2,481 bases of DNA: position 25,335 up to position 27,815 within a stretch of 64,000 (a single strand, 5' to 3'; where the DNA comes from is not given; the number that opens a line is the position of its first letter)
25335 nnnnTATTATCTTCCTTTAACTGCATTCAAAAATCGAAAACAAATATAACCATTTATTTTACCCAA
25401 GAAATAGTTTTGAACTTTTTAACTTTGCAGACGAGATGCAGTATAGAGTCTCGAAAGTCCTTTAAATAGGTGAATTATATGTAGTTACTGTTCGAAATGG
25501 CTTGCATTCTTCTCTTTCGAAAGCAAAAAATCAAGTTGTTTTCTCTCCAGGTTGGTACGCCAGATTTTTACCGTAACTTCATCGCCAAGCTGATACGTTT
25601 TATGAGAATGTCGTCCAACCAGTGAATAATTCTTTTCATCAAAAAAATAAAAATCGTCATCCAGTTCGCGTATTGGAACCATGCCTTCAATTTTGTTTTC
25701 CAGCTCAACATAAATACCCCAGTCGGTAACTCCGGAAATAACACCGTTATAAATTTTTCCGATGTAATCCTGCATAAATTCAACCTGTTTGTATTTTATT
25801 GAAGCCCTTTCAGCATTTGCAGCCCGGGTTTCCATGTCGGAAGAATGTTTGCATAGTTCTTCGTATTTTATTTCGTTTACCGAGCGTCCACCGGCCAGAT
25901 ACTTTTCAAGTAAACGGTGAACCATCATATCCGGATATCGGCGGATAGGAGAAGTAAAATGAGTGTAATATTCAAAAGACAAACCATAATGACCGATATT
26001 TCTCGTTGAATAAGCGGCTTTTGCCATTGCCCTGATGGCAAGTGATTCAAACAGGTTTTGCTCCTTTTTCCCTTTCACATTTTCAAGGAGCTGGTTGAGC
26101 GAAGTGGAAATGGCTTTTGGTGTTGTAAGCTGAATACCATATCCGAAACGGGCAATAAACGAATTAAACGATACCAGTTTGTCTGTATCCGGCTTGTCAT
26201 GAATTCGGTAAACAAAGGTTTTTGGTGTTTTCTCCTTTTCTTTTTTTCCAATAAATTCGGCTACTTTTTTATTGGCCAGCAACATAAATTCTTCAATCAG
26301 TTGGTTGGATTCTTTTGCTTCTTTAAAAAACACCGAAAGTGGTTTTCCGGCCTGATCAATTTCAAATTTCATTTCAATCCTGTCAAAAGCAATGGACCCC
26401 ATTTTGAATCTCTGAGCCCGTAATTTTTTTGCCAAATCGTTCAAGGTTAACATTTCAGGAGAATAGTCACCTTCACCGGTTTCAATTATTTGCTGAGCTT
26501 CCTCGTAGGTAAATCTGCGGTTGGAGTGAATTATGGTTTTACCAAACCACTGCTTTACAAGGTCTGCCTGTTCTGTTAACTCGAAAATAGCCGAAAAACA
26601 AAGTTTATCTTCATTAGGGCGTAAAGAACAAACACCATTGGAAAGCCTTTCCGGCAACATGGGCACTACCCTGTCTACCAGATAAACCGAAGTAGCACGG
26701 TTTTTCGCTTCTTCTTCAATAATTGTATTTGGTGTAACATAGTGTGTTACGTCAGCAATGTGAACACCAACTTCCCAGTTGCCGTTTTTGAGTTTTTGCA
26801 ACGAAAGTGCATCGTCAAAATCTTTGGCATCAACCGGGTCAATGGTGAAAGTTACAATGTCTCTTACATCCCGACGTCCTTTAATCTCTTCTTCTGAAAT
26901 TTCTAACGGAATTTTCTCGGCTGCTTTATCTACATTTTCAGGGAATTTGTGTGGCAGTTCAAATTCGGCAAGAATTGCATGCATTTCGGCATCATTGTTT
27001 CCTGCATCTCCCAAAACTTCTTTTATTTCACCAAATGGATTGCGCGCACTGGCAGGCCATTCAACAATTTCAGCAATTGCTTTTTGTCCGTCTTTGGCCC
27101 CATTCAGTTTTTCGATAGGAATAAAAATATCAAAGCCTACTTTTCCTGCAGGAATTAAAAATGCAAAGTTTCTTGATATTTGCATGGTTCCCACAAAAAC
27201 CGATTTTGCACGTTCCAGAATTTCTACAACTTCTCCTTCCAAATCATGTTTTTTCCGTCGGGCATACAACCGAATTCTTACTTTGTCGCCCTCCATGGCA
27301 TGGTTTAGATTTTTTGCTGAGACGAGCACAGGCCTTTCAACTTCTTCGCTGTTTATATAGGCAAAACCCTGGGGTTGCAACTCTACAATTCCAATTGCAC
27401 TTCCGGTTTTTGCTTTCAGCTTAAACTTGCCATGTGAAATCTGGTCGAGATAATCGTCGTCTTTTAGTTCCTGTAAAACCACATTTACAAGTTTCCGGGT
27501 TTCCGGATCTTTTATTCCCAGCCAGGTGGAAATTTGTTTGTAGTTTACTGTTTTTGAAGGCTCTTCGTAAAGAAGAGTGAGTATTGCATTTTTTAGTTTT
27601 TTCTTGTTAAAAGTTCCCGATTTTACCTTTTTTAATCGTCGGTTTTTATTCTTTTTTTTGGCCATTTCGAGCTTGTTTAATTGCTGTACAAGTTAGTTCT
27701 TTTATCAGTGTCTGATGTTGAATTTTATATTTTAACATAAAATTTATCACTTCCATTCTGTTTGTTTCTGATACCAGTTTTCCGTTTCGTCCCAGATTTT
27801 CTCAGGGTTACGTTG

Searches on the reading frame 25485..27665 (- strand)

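Call 49: search_protein_families(library=pfam, proteins=[window:25485-27665:-])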
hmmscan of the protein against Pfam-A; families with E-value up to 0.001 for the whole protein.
window:25485-27665:- (726 aa): 5 families
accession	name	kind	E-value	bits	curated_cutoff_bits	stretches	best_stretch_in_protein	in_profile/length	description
PF00773.25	RNB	-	3.7e-111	372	29.3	1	264-591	1-325/326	RNB domain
PF17876.7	CSD2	-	1.6e-30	105.4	26.2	2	175-242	8-74/74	Cold shock domain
PF00575.29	S1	-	3e-14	53.6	22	1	635-713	4-71/74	S1 RNA binding domain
PF08206.17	OB_RNB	-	1.2e-13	50.9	24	2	92-149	1-58/58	Ribonuclease B OB domain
PF17849.7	OB_Dis3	-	4.8e-11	43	22.8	1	189-235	30-76/77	Dis3-like cold-shock domain 2 (CSD2)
